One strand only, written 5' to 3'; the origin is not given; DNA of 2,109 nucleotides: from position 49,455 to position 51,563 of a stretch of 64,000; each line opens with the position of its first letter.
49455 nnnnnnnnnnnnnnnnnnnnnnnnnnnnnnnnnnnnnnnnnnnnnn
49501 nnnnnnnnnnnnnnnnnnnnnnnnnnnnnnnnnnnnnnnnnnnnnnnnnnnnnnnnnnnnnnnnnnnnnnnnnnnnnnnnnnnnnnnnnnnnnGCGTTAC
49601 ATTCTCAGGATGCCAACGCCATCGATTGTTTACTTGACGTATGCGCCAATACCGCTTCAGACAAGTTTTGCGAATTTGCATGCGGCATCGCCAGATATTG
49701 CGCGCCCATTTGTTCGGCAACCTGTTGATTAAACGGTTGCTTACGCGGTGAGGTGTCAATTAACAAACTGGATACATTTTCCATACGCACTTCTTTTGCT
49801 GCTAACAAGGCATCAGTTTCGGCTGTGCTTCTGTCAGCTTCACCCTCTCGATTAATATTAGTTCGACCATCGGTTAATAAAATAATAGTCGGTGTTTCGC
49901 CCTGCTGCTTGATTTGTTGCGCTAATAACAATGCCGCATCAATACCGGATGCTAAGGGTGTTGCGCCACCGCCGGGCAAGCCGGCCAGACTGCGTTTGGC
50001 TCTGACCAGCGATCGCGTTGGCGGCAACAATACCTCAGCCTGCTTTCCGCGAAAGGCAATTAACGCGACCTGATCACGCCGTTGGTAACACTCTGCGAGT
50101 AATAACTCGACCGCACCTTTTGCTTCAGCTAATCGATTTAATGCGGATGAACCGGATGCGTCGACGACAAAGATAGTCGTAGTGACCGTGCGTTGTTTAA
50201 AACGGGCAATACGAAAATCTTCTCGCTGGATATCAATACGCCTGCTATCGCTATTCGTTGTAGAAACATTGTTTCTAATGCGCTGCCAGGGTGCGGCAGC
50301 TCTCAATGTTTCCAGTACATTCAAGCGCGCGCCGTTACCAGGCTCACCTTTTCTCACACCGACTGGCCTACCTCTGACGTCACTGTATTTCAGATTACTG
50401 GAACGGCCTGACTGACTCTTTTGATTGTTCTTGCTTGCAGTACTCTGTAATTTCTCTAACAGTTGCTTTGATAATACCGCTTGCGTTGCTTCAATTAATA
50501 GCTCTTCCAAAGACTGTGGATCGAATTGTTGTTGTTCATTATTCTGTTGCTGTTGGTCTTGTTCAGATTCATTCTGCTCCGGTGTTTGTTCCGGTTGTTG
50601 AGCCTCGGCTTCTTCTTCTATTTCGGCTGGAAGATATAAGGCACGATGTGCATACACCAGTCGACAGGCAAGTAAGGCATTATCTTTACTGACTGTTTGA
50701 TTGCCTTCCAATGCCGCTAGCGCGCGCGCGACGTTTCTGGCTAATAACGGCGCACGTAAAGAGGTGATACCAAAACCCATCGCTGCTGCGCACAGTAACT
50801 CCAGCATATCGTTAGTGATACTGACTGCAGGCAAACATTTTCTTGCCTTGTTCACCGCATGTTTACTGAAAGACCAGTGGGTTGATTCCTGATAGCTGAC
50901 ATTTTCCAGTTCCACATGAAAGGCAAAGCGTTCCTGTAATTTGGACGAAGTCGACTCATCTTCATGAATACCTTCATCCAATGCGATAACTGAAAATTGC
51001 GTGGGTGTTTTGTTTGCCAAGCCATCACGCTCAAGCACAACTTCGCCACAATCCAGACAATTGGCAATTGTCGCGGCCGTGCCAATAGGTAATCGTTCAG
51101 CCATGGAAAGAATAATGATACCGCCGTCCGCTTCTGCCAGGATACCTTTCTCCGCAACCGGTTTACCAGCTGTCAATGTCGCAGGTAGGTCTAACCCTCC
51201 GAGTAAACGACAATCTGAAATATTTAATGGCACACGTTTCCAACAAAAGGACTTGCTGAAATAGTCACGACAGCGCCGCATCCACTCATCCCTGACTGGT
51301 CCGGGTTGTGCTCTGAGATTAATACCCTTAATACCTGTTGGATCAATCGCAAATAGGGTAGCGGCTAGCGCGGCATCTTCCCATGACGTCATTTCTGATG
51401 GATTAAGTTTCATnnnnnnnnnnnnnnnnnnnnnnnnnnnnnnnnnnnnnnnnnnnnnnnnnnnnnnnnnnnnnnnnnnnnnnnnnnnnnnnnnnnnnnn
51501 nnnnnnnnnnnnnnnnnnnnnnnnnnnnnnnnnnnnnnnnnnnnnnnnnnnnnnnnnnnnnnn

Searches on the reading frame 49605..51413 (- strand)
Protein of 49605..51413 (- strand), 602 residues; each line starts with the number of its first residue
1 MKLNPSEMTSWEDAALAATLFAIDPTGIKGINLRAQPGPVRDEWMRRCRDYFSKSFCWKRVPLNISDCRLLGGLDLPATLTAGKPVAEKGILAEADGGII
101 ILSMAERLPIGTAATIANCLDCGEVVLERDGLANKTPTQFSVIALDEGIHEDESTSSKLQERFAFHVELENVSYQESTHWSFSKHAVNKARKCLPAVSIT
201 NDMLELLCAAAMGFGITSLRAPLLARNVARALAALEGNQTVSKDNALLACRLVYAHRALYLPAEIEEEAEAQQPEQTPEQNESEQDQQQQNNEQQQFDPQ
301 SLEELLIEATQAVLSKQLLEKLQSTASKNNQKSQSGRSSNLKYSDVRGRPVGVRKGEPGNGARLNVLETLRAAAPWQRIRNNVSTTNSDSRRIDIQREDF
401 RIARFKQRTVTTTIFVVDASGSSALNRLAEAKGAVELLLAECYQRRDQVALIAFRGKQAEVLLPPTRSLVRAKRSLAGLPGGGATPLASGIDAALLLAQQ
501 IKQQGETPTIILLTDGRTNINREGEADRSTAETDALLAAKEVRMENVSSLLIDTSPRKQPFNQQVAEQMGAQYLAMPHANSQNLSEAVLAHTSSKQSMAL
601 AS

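Call 31: search_protein_families(library=ncbifam, proteins=[window:49605-51413:-], max_evalue=0.001)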
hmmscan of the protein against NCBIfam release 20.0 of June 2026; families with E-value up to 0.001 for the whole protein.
window:49605-51413:- (602 aa): 6 families
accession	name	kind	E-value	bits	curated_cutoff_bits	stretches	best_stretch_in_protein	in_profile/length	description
NF009943.0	PRK13406.1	equivalog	1.1e-237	790.3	571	1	7-592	4-583/585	magnesium chelatase subunit D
TIGR02031.1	BchD-ChlD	equivalog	7.4e-147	490.6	499.55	1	13-584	2-607/608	magnesium chelatase ATPase subunit D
TIGR02442.1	Cob-chelat-sub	hypoth_equivalog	1.4e-87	294.7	779.45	2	185-576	237-640/641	putative cobaltochelatase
TIGR02030.1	BchI-ChlI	equivalog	6.9e-15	55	466.95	2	61-173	96-206/337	magnesium chelatase ATPase subunit I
TIGR03788.1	marine_srt_targ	equivalog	3.1e-07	29.2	551.65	1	409-517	270-380/629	marine proteobacterial sortase target protein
TIGR00868.1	hCaCC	subfamily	0.00018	19.5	900.85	1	376-520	273-418/863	calcium-activated chloride channel protein 1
